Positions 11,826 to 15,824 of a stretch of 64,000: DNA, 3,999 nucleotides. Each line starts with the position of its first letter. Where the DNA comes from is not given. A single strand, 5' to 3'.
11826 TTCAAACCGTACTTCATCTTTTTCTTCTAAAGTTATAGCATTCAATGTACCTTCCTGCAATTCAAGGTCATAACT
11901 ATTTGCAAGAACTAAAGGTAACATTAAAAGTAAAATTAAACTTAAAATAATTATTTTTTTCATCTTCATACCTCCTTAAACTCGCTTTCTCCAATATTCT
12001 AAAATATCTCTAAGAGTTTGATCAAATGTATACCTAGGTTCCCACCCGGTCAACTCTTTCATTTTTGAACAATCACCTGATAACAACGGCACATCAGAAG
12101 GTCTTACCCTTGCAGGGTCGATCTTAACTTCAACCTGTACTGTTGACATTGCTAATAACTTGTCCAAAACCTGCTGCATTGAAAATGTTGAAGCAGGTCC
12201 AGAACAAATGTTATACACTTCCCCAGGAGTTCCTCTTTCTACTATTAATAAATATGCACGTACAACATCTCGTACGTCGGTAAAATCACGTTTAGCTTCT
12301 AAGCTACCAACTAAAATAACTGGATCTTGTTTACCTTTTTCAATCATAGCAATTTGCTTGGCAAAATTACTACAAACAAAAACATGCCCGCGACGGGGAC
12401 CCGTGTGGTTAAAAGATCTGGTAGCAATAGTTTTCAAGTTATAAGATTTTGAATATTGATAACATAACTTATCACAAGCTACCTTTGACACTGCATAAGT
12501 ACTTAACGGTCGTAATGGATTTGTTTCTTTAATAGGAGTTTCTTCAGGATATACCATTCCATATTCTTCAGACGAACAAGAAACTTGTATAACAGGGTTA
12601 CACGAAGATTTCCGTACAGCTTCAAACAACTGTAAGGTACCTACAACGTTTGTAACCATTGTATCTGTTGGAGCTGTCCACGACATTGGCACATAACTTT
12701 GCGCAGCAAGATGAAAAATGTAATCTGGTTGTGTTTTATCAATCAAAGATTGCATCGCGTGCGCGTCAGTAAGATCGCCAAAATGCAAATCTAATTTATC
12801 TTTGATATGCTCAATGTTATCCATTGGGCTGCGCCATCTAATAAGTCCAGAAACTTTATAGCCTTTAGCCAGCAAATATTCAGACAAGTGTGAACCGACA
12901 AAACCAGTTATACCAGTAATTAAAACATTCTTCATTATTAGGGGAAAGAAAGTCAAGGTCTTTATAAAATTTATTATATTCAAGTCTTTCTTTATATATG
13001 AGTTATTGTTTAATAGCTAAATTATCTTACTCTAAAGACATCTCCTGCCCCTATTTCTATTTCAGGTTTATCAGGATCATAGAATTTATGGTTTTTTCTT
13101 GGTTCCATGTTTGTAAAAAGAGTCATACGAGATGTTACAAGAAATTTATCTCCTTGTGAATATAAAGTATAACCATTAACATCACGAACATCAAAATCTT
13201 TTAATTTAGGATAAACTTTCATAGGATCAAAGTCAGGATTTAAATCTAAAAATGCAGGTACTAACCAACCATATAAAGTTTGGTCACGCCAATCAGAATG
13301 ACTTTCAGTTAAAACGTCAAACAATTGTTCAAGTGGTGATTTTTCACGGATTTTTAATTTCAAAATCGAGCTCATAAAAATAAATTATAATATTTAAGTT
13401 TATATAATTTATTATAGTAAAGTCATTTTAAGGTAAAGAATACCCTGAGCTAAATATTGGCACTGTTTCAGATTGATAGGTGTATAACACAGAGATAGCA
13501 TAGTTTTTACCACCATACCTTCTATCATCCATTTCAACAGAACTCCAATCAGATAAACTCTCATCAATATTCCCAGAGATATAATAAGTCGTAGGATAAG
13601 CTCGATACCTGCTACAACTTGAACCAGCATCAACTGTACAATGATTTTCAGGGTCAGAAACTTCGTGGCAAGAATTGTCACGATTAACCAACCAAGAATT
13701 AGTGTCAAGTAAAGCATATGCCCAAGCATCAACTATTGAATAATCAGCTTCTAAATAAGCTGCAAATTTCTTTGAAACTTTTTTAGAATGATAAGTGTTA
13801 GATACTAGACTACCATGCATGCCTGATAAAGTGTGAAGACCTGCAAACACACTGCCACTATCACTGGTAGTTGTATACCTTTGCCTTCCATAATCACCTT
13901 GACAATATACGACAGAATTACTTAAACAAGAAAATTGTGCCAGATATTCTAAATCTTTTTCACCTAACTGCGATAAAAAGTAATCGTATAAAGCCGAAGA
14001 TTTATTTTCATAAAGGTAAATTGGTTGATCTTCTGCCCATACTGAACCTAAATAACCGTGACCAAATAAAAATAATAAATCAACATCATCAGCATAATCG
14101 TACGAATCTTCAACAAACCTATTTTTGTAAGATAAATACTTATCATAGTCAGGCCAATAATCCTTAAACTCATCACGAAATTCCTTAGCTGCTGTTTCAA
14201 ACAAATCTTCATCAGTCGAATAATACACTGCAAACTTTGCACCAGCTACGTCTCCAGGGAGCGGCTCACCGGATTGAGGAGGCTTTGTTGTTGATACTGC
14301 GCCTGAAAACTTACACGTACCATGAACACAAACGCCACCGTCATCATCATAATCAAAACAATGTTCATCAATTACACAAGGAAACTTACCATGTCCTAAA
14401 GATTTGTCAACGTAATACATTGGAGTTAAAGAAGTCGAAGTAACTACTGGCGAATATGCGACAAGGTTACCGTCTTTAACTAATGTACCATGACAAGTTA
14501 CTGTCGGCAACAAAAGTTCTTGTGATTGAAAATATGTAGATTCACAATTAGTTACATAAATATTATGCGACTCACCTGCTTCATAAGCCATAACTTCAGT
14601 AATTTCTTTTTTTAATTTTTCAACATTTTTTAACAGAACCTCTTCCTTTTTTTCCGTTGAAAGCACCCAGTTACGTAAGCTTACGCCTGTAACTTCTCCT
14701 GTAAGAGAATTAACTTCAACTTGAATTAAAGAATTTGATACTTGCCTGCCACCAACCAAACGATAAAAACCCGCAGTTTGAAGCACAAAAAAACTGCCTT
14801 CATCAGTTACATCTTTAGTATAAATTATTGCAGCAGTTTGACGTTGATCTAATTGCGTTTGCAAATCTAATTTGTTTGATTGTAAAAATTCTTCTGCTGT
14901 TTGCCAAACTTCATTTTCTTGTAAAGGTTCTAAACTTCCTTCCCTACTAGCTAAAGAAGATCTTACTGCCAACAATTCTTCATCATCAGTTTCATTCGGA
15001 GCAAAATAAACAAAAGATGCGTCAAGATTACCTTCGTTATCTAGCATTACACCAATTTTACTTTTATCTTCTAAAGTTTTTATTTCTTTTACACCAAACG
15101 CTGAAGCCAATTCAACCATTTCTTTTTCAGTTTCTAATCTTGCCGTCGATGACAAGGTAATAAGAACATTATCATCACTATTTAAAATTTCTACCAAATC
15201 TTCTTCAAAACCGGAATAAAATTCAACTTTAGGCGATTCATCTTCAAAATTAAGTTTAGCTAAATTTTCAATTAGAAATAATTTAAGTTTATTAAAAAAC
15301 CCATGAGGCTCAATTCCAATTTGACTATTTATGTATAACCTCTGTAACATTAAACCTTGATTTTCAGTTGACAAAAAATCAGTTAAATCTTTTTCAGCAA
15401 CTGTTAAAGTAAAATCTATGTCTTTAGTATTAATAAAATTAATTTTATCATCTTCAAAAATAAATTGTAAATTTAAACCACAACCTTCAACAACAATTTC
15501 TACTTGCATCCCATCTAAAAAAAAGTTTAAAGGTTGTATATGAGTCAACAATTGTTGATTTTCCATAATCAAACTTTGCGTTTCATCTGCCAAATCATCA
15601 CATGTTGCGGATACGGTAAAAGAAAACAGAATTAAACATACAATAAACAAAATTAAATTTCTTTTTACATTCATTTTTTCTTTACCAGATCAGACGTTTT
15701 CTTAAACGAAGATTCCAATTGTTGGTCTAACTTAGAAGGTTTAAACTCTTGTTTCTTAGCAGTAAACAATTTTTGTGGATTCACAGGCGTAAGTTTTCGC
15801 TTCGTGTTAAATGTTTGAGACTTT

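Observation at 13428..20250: Second, similarly organised surface-protein operon: a 200-aa prepilin-signal protein, a 1311-aa MopE-repeat Cys-rich protein and a 748-aa secreted protein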

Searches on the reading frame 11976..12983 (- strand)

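Call 10: search_protein_families(library=pfam, proteins=[window:11976-12983:-], max_evalue=0.001)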
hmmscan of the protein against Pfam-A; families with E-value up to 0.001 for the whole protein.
window:11976-12983:- (335 aa): 8 families
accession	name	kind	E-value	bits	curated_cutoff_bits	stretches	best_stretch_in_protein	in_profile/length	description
PF16363.11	GDP_Man_Dehyd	-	2.7e-87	293.8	27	1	21-326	1-331/332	GDP-mannose 4,6 dehydratase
PF01370.27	Epimerase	-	1.1e-64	218.6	20.9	1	20-260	1-240/240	NAD dependent epimerase/dehydratase family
PF02719.21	Polysacc_synt_2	-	1.8e-15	57.4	20.2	1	20-136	1-128/293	Polysaccharide biosynthesis protein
PF04321.23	RmlD_sub_bind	-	4e-11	43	27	1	19-182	2-144/287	RmlD substrate binding domain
PF07993.18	NAD_binding_4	-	2.2e-09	37.3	20.1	1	22-190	1-204/258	Male sterility protein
PF01073.25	3Beta_HSD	-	3.4e-08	33.3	22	1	21-202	1-190/280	3-beta hydroxysteroid dehydrogenase/isomerase family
PF13460.12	NAD_binding_10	-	0.00028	21.2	27.2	1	24-135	1-97/184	NAD(P)H-binding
PF05368.20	NmrA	-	0.00051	20.2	27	0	18-85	3-71/298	NmrA-like family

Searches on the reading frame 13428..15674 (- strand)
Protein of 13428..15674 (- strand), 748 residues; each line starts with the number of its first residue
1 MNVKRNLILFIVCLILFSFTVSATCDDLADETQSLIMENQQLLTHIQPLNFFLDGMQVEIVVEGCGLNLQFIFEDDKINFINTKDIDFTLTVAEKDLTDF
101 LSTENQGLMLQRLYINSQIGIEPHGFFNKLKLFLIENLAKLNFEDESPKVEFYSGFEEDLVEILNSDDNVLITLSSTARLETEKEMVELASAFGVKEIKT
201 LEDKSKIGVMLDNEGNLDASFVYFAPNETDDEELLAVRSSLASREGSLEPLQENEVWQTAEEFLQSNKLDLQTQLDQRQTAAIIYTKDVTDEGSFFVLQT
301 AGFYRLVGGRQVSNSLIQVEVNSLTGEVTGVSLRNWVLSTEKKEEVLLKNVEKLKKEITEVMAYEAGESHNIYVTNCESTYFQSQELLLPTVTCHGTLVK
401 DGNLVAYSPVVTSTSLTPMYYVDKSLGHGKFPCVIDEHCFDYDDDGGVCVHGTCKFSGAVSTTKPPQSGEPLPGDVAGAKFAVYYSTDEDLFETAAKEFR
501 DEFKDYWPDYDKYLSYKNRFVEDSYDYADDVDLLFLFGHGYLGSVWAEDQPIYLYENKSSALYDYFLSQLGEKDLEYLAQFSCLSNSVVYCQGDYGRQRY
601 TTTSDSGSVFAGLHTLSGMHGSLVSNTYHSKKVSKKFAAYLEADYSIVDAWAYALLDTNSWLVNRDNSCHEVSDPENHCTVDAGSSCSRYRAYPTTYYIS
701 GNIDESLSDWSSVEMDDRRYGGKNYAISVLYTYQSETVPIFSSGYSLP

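Call 4: search_protein_families(library=pfam, proteins=[window:13428-15674:-], max_evalue=0.1)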
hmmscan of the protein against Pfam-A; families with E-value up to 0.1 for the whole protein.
window:13428-15674:- (748 aa): 1 family
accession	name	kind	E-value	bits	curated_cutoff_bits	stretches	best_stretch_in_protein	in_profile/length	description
PF19872.4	DUF6345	-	7.4e-16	58.7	26.9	1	523-660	57-175/221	Family of unknown function (DUF6345)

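Call 25: find_homologous_proteins(query=window:13428-15674:-, max_evalue=0.001)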
Query window:13428-15674:- (748 aa): 2 proteins with E <= 0.001 among 8000 candidates.
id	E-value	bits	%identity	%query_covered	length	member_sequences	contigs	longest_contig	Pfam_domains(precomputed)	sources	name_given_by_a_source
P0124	0.0e+0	1702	100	100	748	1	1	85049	PF19872.5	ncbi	ncbi:MAG: DUF6345 domain-containing protein [archaeon]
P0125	0.0e+0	1487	87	100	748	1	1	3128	PF19872.5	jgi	-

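Call 26: search_solved_structures(query=window:13428-15674:-, max_evalue=10, show_alignments=2)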
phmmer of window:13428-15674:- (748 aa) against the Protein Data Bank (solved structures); distinct sequences matched with E-value up to 10: 0.

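Call 27: search_protein_families(library=ncbifam, proteins=[window:13428-15674:-], max_evalue=1)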
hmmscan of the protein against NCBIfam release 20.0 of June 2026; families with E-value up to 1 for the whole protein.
window:13428-15674:- (748 aa): 1 family
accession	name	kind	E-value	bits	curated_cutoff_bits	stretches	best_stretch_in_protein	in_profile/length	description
NF010219.0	PRK13678.2-2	equivalog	0.034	14.7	147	1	212-265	27-84/93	hypothetical protein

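Call 34: find_encoding_contigs(protein=P0125, flank=10000, max_places=3)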
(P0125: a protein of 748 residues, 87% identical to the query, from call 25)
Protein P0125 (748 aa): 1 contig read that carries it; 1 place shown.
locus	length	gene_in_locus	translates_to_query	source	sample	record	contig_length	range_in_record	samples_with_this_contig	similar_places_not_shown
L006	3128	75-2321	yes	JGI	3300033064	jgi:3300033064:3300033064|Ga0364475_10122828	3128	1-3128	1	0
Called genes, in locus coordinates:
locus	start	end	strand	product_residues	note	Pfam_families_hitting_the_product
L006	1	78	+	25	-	?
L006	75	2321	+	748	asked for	PF19872:DUF6345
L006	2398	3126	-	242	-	?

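Call 100: find_related_loci(query=window:13428-15674:-, collection=metagenome_contigs, flank=8000)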
Query window:13428-15674:- (748 aa) in metagenome_contigs; peptide patterns used: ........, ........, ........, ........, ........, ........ (x = any residue, [..] = any of these).
143 stretches matched a pattern, but none encodes a relative of the query by tblastn (E <= 1e-3).
